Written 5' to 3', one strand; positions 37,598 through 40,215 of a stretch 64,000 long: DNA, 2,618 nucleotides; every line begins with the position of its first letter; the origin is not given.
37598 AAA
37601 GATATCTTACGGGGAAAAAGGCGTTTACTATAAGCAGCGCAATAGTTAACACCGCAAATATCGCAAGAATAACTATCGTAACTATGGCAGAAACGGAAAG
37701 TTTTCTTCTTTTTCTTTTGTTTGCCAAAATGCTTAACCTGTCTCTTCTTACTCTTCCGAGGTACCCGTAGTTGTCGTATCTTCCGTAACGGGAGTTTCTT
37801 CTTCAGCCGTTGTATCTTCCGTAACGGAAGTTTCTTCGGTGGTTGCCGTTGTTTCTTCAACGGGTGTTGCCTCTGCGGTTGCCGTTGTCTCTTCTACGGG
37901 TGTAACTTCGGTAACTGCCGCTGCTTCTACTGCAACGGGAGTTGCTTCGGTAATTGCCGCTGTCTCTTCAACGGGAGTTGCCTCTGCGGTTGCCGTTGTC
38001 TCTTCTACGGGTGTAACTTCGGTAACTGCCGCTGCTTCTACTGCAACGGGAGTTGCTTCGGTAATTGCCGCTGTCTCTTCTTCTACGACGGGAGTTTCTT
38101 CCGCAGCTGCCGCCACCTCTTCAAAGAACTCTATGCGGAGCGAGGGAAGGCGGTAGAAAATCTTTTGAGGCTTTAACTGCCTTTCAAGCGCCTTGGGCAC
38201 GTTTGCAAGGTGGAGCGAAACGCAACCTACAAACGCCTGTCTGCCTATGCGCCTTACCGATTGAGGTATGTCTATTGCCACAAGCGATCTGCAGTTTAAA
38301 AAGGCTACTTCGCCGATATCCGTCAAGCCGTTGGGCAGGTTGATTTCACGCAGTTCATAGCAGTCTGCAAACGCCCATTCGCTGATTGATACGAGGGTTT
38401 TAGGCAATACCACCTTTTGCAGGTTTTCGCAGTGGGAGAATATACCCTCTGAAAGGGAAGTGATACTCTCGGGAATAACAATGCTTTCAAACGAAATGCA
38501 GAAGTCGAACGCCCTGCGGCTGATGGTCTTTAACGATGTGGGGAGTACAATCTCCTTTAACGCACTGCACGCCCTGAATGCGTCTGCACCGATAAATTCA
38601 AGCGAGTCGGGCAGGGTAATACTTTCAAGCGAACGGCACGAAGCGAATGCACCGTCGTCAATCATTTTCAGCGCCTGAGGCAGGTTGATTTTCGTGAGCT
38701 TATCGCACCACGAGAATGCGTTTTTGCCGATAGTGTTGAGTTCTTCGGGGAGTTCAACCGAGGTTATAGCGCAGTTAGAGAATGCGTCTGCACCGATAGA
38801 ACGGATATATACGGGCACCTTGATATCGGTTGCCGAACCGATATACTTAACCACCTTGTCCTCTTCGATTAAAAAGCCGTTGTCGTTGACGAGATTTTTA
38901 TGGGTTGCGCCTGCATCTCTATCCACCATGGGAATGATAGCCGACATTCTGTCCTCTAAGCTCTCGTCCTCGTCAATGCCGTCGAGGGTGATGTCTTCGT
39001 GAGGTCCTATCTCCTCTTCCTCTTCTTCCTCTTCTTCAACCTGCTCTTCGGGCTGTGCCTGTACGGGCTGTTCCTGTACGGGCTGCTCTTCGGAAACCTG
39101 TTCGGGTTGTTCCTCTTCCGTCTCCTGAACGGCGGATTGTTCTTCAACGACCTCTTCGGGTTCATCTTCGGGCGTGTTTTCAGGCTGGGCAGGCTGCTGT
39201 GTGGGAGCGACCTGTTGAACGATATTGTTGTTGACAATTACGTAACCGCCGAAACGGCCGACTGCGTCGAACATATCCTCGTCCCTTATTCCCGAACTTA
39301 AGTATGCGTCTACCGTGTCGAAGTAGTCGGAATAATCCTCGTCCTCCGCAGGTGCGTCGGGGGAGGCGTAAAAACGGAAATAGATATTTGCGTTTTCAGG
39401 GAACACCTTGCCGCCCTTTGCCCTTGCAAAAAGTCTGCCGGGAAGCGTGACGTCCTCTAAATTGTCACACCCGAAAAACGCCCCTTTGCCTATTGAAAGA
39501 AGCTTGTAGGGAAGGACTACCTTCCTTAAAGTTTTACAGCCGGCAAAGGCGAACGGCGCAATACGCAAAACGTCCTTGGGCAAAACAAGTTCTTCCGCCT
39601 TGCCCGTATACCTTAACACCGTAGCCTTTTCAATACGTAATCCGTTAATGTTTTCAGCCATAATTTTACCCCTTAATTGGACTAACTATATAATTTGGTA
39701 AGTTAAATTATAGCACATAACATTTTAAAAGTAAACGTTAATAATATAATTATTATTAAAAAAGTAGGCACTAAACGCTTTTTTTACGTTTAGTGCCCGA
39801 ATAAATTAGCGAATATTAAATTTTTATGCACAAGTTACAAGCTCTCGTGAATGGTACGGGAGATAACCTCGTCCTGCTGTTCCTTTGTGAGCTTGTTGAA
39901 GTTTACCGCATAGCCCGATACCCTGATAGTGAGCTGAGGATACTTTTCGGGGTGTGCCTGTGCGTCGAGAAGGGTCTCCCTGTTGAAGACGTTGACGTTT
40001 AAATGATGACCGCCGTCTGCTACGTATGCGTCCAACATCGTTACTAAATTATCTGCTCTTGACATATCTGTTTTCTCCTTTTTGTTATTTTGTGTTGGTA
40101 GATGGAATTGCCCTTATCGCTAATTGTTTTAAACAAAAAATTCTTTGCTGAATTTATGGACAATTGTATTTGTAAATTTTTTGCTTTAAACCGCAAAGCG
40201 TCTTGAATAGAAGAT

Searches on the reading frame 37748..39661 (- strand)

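Call 31: search_protein_families(library=pfam, proteins=[window:37748-39661:-])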
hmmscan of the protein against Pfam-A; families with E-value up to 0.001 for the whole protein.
window:37748-39661:- (637 aa): 2 families
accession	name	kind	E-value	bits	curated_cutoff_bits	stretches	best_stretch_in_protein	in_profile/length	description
PF13306.12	LRR_5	-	1.4e-73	245.2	27.7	3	274-388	11-123/127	BspA type Leucine rich repeat region (6 copies)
PF13855.12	LRR_8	-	2.8e-14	53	27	0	331-373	13-56/61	Leucine rich repeat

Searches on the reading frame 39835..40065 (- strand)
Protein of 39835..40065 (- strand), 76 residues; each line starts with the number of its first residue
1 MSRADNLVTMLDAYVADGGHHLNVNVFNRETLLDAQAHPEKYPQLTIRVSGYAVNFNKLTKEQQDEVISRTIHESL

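Call 31: search_protein_families(library=pfam, proteins=[window:39835-40065:-])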
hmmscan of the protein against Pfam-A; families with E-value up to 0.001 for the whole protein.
window:39835-40065:- (76 aa): 1 family
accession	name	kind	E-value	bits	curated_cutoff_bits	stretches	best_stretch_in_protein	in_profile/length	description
PF01228.26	Gly_radical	-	7.4e-23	81.5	22.2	1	3-57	53-106/106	Glycine radical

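Call 34: search_solved_structures(query=window:39835-40065:-, show_alignments=2, max_evalue=0.001)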
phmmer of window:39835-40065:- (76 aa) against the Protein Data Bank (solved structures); distinct sequences matched with E-value up to 0.001: 33.
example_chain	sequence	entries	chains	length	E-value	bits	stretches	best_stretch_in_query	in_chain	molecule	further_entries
1cm5_A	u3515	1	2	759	6.7e-24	86.3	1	6-75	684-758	PROTEIN (PYRUVATE FORMATE-LYASE)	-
1h16_A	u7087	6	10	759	6.7e-24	86.3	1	6-75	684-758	FORMATE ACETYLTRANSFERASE 1 | Pyruvate formate-lyase | PROTEIN (PYRUVATE FORMATE-LYASE)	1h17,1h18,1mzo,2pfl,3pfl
6owr_A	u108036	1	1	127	1e-23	85.7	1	16-76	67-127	Autonomous glycyl radical cofactor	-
6vxc_A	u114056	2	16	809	7.2e-15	57.7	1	4-71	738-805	Trans-4-hydroxy-L-proline dehydratase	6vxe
5i2a_A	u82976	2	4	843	1.4e-14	56.9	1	5-71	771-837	Diol-dehydratase | Diol dehydratase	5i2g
8id1_A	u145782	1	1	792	1.2e-13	53.9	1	5-74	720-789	Formate C-acetyltransferase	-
6xs4_A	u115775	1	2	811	9.8e-13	51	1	12-73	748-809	Formate C-acetyltransferase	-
8id7_A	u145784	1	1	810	1.2e-12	50.7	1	14-73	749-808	Probable dehydratase YbiW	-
8yjn_A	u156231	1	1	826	1.2e-12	50.7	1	14-73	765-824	Probable dehydratase YbiW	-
9ht9_A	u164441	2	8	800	1.7e-12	50.2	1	6-72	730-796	Choline trimethylamine-lyase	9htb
9r0v_A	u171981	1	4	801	1.7e-12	50.2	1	6-72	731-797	Choline trimethylamine-lyase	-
5faw_A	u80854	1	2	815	1.8e-12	50.2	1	6-72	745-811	Choline trimethylamine-lyase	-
5fav_A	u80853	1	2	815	1.8e-12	50.2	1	6-72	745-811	Choline trimethylamine-lyase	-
6vue_A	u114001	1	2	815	1.8e-12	50.2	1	6-72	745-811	Choline trimethylamine-lyase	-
5kdp_A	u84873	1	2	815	1.8e-12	50.2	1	6-72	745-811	Choline trimethylamine-lyase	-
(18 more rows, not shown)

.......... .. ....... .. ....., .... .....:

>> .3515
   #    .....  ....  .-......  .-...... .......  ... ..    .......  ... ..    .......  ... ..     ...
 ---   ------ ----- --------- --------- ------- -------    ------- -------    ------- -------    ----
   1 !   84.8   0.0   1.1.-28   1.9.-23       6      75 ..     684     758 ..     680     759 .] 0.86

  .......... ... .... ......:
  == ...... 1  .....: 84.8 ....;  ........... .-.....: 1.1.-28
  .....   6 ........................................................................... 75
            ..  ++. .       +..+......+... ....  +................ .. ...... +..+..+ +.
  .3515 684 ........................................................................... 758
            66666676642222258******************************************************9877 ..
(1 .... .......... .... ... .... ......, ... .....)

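Call 48: find_homologous_proteins(query=window:39835-40065:-, max_evalue=1e-10)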
Query window:39835-40065:- (76 aa): 8000 proteins with E <= 1e-10 among 8000 candidates; the best 120 are listed.
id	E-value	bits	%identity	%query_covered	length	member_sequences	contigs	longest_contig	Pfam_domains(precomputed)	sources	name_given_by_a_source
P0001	2.8e-47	174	-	-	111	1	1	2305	PF01228.27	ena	-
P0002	1.9e-42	159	99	100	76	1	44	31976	PF01228.27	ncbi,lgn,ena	ncbi:MAG: glycine radical domain-containing protein [Candidatus Coproplasma sp.]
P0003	5.2e-42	158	97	100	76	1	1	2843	PF01228.27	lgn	-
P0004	1.0e-41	157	97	100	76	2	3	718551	PF01228.27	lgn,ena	-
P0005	1.3e-41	157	96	100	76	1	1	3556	PF01228.27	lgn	-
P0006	1.5e-41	156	95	100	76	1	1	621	PF01228.27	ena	-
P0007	2.7e-41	156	97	100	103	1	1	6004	PF01228.27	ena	-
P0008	7.5e-41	154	96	100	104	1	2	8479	PF01228.27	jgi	-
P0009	1.4e-39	150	92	100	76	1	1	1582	PF01228.27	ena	-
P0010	4.9e-39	148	91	99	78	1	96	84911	PF01228.27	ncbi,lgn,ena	-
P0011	4.9e-39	148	91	99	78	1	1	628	PF01228.27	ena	-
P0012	6.1e-39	148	91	99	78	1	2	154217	PF01228.27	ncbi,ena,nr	ncbi:MAG: autonomous glycyl radical cofactor GrcA [Clostridia bacterium]|nr:autonomous glycyl radica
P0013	7.3e-39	148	92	97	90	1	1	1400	PF01228.27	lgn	-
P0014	7.4e-39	148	92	100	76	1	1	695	PF01228.27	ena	-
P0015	7.6e-39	148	89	99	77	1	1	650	PF01228.27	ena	-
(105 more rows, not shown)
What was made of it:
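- On Self-splicing intron interrupting pflB: Stand-alone 76-80 aa tails are abundant (call 48).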

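Call 49: find_encoding_contigs(protein=P0004, flank=6000, max_places=3)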
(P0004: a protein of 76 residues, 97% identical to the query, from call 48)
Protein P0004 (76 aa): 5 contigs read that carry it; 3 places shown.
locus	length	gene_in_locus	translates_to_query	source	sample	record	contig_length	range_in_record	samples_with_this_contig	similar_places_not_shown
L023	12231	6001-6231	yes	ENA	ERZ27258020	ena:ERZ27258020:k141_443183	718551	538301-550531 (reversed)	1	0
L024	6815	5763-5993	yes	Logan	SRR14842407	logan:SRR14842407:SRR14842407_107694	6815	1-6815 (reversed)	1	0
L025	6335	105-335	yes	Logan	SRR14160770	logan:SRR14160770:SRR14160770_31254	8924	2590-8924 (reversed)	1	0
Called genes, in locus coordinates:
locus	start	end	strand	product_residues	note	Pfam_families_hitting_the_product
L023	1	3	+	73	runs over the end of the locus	PF00550:PP-binding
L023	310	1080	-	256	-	PF02535:Zip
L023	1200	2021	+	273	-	PF00106:adh_short, PF13561:adh_short_C2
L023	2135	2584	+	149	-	PF03862:SpoVAC_SpoVAEB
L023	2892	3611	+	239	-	PF13353:Fer4_12, PF04055:Radical_SAM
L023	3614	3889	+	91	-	PF00085:Thioredoxin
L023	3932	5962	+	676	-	PF02901:PFL-like, PF01228:Gly_radical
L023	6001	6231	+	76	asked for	PF01228:Gly_radical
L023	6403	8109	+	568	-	-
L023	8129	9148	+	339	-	-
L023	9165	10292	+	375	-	PF01264:Chorismate_synt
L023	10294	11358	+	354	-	PF00465:Fe-ADH, PF13685:Fe-ADH_2, PF01761:DHQ_synthase, PF24621:DHQS_C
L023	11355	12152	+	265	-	PF08501:Shikimate_dh_N, PF01488:Shikimate_DH (weak)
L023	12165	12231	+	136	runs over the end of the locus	PF01220:DHquinase_II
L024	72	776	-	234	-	PF02535:Zip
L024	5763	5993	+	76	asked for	PF01228:Gly_radical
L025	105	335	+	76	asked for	PF01228:Gly_radical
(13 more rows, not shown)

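Call 50: find_encoding_contigs(protein=P0010, flank=6000, max_places=4)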
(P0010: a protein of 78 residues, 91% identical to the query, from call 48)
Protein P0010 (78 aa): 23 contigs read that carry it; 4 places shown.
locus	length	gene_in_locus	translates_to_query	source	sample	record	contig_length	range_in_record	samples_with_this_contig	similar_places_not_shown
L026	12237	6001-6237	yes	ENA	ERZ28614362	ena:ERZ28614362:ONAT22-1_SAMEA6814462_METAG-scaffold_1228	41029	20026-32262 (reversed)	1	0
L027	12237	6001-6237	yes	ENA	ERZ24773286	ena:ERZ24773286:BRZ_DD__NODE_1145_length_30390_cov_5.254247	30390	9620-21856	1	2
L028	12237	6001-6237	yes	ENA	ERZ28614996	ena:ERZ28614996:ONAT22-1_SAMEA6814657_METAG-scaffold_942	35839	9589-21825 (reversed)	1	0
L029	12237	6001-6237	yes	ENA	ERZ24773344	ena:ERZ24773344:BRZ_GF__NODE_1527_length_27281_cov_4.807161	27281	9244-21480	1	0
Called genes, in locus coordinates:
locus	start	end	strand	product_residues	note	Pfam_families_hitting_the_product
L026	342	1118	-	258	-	PF06912:DUF1275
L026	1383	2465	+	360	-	PF02540:NAD_synthase (weak), PF03054:tRNA_Me_trans, PF20259:tRNA_Me_trans_M, PF20258:tRNA_Me_trans_C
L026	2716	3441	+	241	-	PF13353:Fer4_12, PF04055:Radical_SAM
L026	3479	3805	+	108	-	PF00085:Thioredoxin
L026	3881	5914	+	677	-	PF02901:PFL-like, PF01228:Gly_radical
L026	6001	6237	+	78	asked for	PF01228:Gly_radical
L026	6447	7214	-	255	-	-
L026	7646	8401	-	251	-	-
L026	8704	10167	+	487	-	PF04616:Glyco_hydro_43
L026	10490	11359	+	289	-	PF08239:SH3_3, PF00877:NLPC_P60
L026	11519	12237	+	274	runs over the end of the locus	PF02811:PHP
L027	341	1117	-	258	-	PF06912:DUF1275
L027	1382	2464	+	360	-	PF02540:NAD_synthase (weak), PF03054:tRNA_Me_trans, PF20259:tRNA_Me_trans_M, PF20258:tRNA_Me_trans_C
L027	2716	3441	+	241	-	PF13353:Fer4_12, PF04055:Radical_SAM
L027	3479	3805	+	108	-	PF00085:Thioredoxin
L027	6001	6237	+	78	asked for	PF01228:Gly_radical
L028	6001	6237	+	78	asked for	PF01228:Gly_radical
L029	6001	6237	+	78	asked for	PF01228:Gly_radical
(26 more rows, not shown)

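Call 76: find_encoding_contigs(protein=P0002, flank=10000, max_places=10)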
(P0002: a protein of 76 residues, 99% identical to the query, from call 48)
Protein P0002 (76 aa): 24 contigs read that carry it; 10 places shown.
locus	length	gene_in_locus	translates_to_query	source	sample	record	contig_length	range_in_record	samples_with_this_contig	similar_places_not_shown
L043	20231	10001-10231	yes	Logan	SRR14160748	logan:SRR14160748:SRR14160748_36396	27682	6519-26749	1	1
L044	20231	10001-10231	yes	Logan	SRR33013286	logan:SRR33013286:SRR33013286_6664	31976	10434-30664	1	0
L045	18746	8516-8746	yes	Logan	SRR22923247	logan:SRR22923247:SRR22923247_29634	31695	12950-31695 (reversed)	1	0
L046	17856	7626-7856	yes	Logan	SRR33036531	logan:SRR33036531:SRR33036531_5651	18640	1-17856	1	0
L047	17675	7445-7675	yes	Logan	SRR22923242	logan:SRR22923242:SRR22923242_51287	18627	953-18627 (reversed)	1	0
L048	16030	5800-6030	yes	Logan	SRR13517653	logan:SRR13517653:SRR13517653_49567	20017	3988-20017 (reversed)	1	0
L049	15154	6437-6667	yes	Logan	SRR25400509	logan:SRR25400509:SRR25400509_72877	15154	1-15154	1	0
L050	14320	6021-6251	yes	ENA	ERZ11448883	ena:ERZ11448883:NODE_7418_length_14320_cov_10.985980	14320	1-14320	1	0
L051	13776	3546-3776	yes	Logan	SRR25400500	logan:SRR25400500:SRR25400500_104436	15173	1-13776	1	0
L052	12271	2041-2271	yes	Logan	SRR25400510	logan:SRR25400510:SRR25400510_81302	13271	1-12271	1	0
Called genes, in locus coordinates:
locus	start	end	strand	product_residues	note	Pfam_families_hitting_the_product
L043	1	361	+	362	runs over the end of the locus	PF20706:GT4-conflict, PF00534:Glycos_transf_1, PF13692:Glyco_trans_1_4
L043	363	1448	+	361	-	PF14897:EpsG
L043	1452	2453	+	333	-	PF00535:Glycos_transf_2, PF10111:Glyco_tranf_2_2, PF13506:Glyco_transf_21 (weak), PF13641:Glyco_tranf_2_3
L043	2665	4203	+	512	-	PF01943:Polysacc_synt (weak)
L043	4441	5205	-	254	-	PF02535:Zip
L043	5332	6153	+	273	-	PF00106:adh_short, PF08659:KR (weak), PF13561:adh_short_C2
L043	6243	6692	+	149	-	PF03862:SpoVAC_SpoVAEB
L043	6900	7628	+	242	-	PF13353:Fer4_12, PF04055:Radical_SAM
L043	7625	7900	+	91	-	PF00085:Thioredoxin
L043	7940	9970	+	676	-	PF02901:PFL-like, PF01228:Gly_radical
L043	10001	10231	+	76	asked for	PF01228:Gly_radical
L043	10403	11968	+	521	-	-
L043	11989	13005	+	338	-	-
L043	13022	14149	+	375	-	PF01264:Chorismate_synt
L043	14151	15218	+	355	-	PF00465:Fe-ADH (weak), PF13685:Fe-ADH_2, PF01761:DHQ_synthase, PF24621:DHQS_C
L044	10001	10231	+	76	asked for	PF01228:Gly_radical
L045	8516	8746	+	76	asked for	PF01228:Gly_radical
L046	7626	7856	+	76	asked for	PF01228:Gly_radical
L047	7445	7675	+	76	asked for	PF01228:Gly_radical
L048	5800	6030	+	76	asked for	PF01228:Gly_radical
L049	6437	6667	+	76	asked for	PF01228:Gly_radical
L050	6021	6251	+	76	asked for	PF01228:Gly_radical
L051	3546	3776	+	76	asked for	PF01228:Gly_radical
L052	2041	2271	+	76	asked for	PF01228:Gly_radical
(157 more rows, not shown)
